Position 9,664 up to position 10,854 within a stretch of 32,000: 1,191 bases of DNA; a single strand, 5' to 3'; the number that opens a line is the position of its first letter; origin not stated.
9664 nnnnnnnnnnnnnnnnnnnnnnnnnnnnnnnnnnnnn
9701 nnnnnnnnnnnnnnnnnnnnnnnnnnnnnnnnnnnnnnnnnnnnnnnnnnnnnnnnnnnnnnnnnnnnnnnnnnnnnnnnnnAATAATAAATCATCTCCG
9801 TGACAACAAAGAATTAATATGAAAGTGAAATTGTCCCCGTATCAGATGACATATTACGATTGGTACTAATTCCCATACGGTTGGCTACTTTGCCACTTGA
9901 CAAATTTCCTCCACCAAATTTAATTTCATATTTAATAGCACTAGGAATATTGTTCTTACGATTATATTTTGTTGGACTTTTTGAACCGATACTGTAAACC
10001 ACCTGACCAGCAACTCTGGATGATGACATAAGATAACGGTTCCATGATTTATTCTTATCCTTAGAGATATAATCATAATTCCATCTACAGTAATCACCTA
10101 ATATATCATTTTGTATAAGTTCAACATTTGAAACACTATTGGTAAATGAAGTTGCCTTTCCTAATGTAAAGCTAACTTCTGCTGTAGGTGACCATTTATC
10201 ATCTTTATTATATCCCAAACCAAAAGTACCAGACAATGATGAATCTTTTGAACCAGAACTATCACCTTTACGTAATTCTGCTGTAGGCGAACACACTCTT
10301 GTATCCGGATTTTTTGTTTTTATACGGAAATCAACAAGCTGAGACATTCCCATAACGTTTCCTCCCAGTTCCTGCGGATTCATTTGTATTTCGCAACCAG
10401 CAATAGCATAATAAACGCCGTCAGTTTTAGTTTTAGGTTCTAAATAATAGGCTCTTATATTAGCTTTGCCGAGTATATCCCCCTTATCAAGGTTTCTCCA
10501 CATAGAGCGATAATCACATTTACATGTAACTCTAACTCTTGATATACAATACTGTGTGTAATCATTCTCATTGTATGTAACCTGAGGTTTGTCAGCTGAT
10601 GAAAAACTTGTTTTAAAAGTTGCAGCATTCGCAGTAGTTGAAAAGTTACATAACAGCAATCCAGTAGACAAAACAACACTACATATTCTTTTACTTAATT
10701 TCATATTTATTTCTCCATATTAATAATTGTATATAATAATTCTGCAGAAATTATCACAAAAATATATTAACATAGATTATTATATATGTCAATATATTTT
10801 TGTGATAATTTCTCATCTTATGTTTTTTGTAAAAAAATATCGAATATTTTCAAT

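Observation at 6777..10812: AT-rich three-gene operon: secreted protein with a pore-forming-toxin-like hairpin, a membrane-anchored protein and a fused ABC/FtsX transporter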

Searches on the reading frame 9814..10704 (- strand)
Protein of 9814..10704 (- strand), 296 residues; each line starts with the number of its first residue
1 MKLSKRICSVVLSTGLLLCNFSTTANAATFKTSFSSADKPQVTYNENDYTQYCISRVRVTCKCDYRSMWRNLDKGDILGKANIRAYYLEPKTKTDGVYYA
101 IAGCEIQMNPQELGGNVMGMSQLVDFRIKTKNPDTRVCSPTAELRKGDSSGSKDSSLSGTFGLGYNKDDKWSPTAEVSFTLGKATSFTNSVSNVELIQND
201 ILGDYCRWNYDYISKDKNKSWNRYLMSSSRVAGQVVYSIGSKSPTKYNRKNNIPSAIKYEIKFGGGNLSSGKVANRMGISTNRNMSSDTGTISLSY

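Call 3: search_protein_families(library=pfam, proteins=[window:9814-10704:-], max_evalue=1)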
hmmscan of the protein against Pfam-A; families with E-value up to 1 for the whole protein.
window:9814-10704:- (296 aa): 0 families

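Call 4: search_protein_families(library=ncbifam, proteins=[window:9814-10704:-], max_evalue=1)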
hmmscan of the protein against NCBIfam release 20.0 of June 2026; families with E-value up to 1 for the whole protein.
window:9814-10704:- (296 aa): 0 families

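Call 7: find_homologous_proteins(query=window:9814-10704:-, max_evalue=0.001)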
Query window:9814-10704:- (296 aa): 19 proteins with E <= 0.001 among 656 candidates.
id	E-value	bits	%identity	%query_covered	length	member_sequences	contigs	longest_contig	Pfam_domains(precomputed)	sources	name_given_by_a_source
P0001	8.9e-175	598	100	89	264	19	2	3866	-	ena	-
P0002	8.1e-160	549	83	100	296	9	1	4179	-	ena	-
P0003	7.0e-80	286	51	99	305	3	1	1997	-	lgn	-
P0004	2.6e-79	285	72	64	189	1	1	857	-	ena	-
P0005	1.0e-75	273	51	92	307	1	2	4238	-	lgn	-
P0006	3.7e-75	271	50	99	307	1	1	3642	-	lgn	-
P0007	3.0e-74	268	48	99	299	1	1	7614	-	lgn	-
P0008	1.4e-72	262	49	99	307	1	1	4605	-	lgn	-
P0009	1.5e-72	262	48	99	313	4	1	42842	-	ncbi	-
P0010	8.8e-72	260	46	99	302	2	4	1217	-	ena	-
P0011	1.9e-71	259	48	97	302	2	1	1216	-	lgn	-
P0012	5.7e-69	251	46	98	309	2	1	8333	-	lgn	-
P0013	1.2e-67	246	45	100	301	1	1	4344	-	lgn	-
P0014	2.4e-66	242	46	92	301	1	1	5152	-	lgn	-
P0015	2.1e-65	239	46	92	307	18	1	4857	-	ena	-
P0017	6.5e-62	228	43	98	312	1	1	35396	-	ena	-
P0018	3.8e-52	195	45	74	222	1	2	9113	-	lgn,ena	-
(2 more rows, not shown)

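Call 11: find_encoding_contigs(protein=P0009, flank=10000, max_places=3)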
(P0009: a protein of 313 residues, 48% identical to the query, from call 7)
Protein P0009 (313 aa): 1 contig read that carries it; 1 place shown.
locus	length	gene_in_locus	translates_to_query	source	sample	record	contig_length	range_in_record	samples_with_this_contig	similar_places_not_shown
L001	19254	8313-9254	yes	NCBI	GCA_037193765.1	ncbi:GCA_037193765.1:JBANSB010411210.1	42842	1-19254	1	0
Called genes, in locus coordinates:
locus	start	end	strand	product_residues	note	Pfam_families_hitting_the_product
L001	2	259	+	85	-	?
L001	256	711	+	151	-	PF18950:DUF5694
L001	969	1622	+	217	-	PF00565:SNase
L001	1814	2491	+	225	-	-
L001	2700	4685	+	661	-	PF00456:Transketolase_N, PF13292:DXP_synthase_N (faint), PF02779:Transket_pyr, PF22613:Transketolase_C_1, PF02780:Transketolase_C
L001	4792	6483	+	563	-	PF01011:PQQ (faint), PF07774:EMC1_C (faint), PF13360:PQQ_2 (faint), PF13570:Beta-prop_ACSF4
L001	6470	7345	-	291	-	PF26351:DUF8091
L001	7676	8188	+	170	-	PF08279:HTH_11 (weak), PF13560:HTH_31, PF01047:MarR (faint), PF01381:HTH_3, PF12844:HTH_19, PF13443:HTH_26 (weak), PF07022:Phage_CI_repr (weak), PF20040:DUF6442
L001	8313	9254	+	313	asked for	-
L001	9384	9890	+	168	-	-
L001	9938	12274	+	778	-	PF00005:ABC_tran, PF12704:MacB_PCD (faint), PF02687:FtsX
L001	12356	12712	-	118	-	PF01381:HTH_3 (weak), PF13443:HTH_26 (weak)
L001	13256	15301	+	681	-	PF00133:tRNA-synt_1, PF01406:tRNA-synt_1e (faint), PF01921:tRNA-synt_1f (faint), PF09334:tRNA-synt_1g, PF00133:tRNA-synt_1, PF19303:Anticodon_3, PF01588:tRNA_bind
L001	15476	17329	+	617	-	-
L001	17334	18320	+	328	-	PF00005:ABC_tran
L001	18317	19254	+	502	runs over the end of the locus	PF02446:Glyco_hydro_77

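Call 12: find_encoding_contigs(protein=P0017, flank=8000, max_places=2)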
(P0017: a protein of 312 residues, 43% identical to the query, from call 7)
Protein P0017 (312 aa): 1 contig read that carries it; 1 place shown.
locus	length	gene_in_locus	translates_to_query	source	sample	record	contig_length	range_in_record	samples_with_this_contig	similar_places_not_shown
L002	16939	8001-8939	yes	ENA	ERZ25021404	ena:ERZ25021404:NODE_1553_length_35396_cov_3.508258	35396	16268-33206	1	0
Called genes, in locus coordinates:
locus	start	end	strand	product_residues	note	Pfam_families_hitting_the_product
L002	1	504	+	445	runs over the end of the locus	PF00004:AAA, PF17866:AAA_lid_6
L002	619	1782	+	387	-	PF00254:FKBP_C, PF05698:Trigger_C (weak)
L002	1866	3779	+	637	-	PF00990:GGDEF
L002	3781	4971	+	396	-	PF00817:IMS, PF11799:IMS_C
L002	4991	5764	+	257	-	PF03309:Pan_kinase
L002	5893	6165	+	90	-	PF00216:Bac_DNA_binding, PF18291:HU-HIG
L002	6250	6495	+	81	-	PF01479:S4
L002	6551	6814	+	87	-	PF07873:YabP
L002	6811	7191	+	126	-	PF09578:Spore_YabQ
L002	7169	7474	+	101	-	PF04977:DivIC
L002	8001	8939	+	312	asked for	-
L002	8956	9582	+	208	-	-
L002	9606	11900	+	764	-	PF00005:ABC_tran, PF02463:SMC_N (faint), PF02687:FtsX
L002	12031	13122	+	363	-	PF07228:SpoIIE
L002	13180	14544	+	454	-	PF01171:ATP_bind_3, PF11734:TilS_C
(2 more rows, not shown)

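Call 13: find_encoding_contigs(protein=P0012, flank=8000, max_places=2)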
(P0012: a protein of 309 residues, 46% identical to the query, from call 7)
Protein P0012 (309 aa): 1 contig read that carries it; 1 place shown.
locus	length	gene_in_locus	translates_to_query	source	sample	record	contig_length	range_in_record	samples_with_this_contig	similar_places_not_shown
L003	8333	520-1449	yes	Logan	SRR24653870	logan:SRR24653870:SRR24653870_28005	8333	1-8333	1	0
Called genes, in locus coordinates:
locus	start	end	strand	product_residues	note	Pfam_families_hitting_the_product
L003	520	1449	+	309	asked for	-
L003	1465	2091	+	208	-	-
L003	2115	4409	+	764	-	PF00005:ABC_tran, PF02463:SMC_N (faint), PF02687:FtsX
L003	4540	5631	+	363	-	PF07228:SpoIIE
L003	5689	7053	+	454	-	PF01171:ATP_bind_3, PF11734:TilS_C (weak)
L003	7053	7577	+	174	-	PF00156:Pribosyltran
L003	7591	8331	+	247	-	?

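Call 14: find_encoding_contigs(protein=P0007, flank=8000, max_places=2)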
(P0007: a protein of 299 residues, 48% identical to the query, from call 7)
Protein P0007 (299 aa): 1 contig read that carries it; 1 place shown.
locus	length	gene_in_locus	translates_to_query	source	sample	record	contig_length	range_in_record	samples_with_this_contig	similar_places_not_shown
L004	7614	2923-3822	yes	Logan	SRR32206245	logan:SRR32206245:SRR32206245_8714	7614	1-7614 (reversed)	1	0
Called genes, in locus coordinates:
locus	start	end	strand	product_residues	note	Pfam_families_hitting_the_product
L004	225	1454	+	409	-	PF07745:Glyco_hydro_53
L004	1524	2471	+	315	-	PF00389:2-Hacid_dh, PF02826:2-Hacid_dh_C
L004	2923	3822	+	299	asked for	-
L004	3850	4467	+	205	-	-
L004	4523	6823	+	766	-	PF00005:ABC_tran, PF02687:FtsX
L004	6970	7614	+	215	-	?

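Call 15: find_encoding_contigs(protein=P0018, flank=8000, max_places=2)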
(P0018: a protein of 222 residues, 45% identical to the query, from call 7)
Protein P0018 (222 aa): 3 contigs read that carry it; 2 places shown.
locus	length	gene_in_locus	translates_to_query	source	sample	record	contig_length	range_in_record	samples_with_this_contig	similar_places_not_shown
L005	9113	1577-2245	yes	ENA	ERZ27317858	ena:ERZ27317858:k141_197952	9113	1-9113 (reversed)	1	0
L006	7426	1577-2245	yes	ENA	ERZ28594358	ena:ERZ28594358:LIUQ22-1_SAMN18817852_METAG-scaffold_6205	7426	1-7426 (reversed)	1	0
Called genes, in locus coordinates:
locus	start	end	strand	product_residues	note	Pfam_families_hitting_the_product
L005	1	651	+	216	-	?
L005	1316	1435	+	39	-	-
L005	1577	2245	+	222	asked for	-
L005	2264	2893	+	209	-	-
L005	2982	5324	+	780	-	PF00005:ABC_tran, PF02463:SMC_N (faint), PF02687:FtsX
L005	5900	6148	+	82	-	PF02604:PhdYeFM_antitox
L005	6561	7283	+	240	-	PF00072:Response_reg, PF04397:LytTR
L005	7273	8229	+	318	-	-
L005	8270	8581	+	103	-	PF14501:HATPase_c_5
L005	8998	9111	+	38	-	?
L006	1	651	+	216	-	?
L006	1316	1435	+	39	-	-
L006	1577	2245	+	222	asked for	-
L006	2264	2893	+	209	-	-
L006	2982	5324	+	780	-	PF00005:ABC_tran, PF02463:SMC_N (faint), PF02687:FtsX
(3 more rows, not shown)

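Call 17: predict_structure(alignment_id=A1)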
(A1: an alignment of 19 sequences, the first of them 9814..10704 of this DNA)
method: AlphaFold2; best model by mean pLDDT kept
length: 296 residues; sequences in the alignment: 19
mean_pLDDT: 75.2   pTM: 0.76
mean pLDDT of the five models: 75.2, 73.9, 72.2, 71.7, 69.0
residues with pLDDT >= 90: 83; 70-90: 121; 50-70: 50; < 50: 42
segments of 3 or more residues with pLDDT < 50: 18-25, 144-158, 178-192, 214-216
pLDDT, mean of each block of 10 residues (from residue 1): 57 53 58 72 81 88 90 93 92 92 90 89 89 84 44 39 76 59 38 63 85 55 65 89 89 93 85 78 85 88
secondary structure, 60 per line:
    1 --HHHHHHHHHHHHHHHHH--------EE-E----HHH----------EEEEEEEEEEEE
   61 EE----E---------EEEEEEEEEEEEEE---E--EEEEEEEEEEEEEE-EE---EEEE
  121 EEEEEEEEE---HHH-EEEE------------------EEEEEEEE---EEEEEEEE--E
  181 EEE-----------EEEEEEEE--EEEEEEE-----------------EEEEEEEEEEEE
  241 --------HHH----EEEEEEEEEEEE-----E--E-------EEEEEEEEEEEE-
elements in order: H3-19 E49-62 E77-90 E97-110 E117-129 E137-140 E159-166 E170-177 E180-183 E195-202 E205-211 E229-240 E256-267 E284-295

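Call 19: search_protein_representatives(alignment_id=A1)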
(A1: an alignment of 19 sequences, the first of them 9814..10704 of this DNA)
Query: 19 sequences, 304 profile positions. Proteins with E-value up to 0.001 (for the whole library): 39; up to 1e-10: 23; up to 1e-30: 9. The best 39 are listed.
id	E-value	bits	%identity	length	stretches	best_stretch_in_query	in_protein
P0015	3.5e-142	489.5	-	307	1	1-304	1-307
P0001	6.6e-113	393.4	-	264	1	2-272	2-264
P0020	2.5e-86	306.2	-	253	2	1-150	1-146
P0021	5.3e-80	285.4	-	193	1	112-304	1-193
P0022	7.9e-78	278.2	-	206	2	56-155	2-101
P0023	3.0e-48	181.1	-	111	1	200-304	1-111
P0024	1.2e-46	175.8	-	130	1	1-125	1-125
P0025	1.4e-42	162.4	-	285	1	40-304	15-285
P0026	2.8e-40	154.9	-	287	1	36-304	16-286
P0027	1.0e-27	113.7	-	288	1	36-304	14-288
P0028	1.3e-26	110.1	-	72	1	235-304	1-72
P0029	9.2e-25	103.9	-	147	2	236-300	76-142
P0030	2.1e-24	102.8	-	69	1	235-304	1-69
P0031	2.2e-22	96.1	-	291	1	32-304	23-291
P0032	1.8e-21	93.1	-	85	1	30-100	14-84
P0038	7.5e-15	71.4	-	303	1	2-304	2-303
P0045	1.8e-07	47.2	-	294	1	12-242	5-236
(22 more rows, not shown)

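Call 20: fold_search(model_id=the predicted structure, library=pdb)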
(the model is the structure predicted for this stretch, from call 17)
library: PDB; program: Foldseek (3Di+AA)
matches with E <= 10: 540; with E <= 0.001: 71
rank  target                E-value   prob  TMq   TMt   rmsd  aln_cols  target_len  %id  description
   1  4p1x_F                2.7e-07  1.00  0.26  0.29  16.0       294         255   13  Crystal structure of staphylococcal LUK prepore (released 2014-10-01)
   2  7t4d_A                3.8e-07  1.00  0.30  0.29  23.0       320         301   12  Pore structure of pore-forming toxin Epx4 (released 2022-03-16)
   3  6u3y_B                4.1e-07  1.00  0.23  0.24  17.9       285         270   11  Structure-based discovery of a novel small-molecule inhibitor of methicillin-resistant S. aureus (released 2020-03-25)
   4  7q9y_A                4.8e-07  1.00  0.31  0.33  21.8       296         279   10  Cryo-EM structure of the octameric pore of Clostridium perfringens beta-toxin. (released 2022-10-19)
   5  8gz7_B                1.3e-06  1.00  0.25  0.27  15.4       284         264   11  Octahedral supramolecular assembly of the bicomponent gamma-hemolysin octameric pore complexes from Staphylococcus aur (released 2023-03-22)
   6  4p1x_B                2.0e-06  0.99  0.23  0.25  18.6       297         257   11  Crystal structure of staphylococcal LUK prepore (released 2014-10-01)
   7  4p24_D                2.2e-06  1.00  0.35  0.35  19.3       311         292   10  pore forming toxin (released 2015-03-11)
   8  4p1x_H                2.4e-06  1.00  0.25  0.27  16.3       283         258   12  Crystal structure of staphylococcal LUK prepore (released 2014-10-01)
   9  6u4p_A                2.5e-06  1.00  0.31  0.31  22.3       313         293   10  Structure-based discovery of a novel small-molecule inhibitor of methicillin-resistant S. aureus (released 2020-03-25)
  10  8jx2_A                4.4e-06  1.00  0.33  0.33  21.3       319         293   12  alpha-Hemolysin(G122S/K147R)-SpyTag/SpyCatcher head to head 14-mer (released 2024-07-03)
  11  4h56_A                4.4e-06  1.00  0.30  0.32  20.9       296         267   10  Crystal structure of the Clostridium perfringens NetB toxin in the membrane inserted form (released 2012-12-26)
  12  4tw1_H                4.9e-06  0.99  0.26  0.26  25.2       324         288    8  Crystal structure of the octameric pore complex of the Staphylococcus aureus Bi-component Toxin LukGH (released 2014-11-12)
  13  7t4e_A                4.9e-06  0.98  0.24  0.23  26.9       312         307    8  Prepore structure of pore-forming toxin Epx1 (released 2022-03-16)
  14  8jx3_A                5.2e-06  1.00  0.32  0.33  22.1       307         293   10  alpha-Hemolysin(G122S/K147R/K237C)-SpyTag/SpyCatcher head to head 14-mer (released 2024-07-03)
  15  4p24_A                5.5e-06  1.00  0.30  0.30  20.9       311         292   10  pore forming toxin (released 2015-03-11)
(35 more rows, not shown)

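Call 21: search_solved_structures(query=A1, max_evalue=10, show_alignments=3)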
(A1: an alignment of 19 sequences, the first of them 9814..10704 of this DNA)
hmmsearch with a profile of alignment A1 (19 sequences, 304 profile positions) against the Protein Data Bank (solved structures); distinct sequences matched with E-value up to 10: 1.
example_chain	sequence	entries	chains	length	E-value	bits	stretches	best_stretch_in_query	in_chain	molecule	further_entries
4b6h_C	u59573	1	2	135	0.97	11.9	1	135-216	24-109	PROLINE-RICH NUCLEAR RECEPTOR COACTIVATOR 2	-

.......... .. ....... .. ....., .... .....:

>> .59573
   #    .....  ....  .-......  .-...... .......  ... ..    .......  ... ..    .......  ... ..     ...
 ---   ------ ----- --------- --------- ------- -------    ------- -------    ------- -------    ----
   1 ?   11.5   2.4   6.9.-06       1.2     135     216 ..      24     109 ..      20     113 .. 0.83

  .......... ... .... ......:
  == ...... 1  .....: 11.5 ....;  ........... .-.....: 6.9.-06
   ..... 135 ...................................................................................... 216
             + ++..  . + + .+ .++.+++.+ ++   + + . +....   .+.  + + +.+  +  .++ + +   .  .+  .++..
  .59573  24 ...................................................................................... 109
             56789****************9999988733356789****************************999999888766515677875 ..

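Call 25: search_protein_families(library=pfam, alignment_id=A2, max_evalue=10)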
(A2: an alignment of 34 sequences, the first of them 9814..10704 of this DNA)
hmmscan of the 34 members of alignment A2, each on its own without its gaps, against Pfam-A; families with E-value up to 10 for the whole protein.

A. member 1, window:9814-10704:- (296 aa): 0 families

B. families by the number of members that match (of 34 scanned): 19 families
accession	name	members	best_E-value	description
PF13332.12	Fil_haemagg_2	4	0.045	Hemagglutinin repeat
PF09816.14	EAF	2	0.061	RNA polymerase II transcription elongation factor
PF13211.12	DUF4019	1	0.0013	Protein of unknown function (DUF4019)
PF07968.17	Leukocidin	1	0.0083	Leukocidin/Hemolysin toxin family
PF14297.12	Lin1244_N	1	0.022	Lin1244/Lin1753-like, N-terminal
PF09956.15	Phage_cement_2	1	0.037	Phage cement protein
PF13505.12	OMP_b-brl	1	0.047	Outer membrane protein beta-barrel domain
PF14620.12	YPEB_PepSY1-2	1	0.058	YpeB sporulation, PepSY1 and PepSY2 domains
PF12609.13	DUF3774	1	0.062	Wound-induced protein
PF02249.22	MCR_alpha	1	0.066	Methyl-coenzyme M reductase alpha subunit, C-terminal domain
PF09088.17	MIF4G_like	1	0.083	MIF4G like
PF18166.6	pP_pnuc_2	1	0.084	Predicted pPIWI-associating nuclease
PF11611.13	DUF4352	1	0.1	Domain of unknown function (DUF4352)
PF08830.15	DUF1806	1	0.12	Protein of unknown function (DUF1806)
PF23141.1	Ig_NOMO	1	0.18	NOMO Ig-like domain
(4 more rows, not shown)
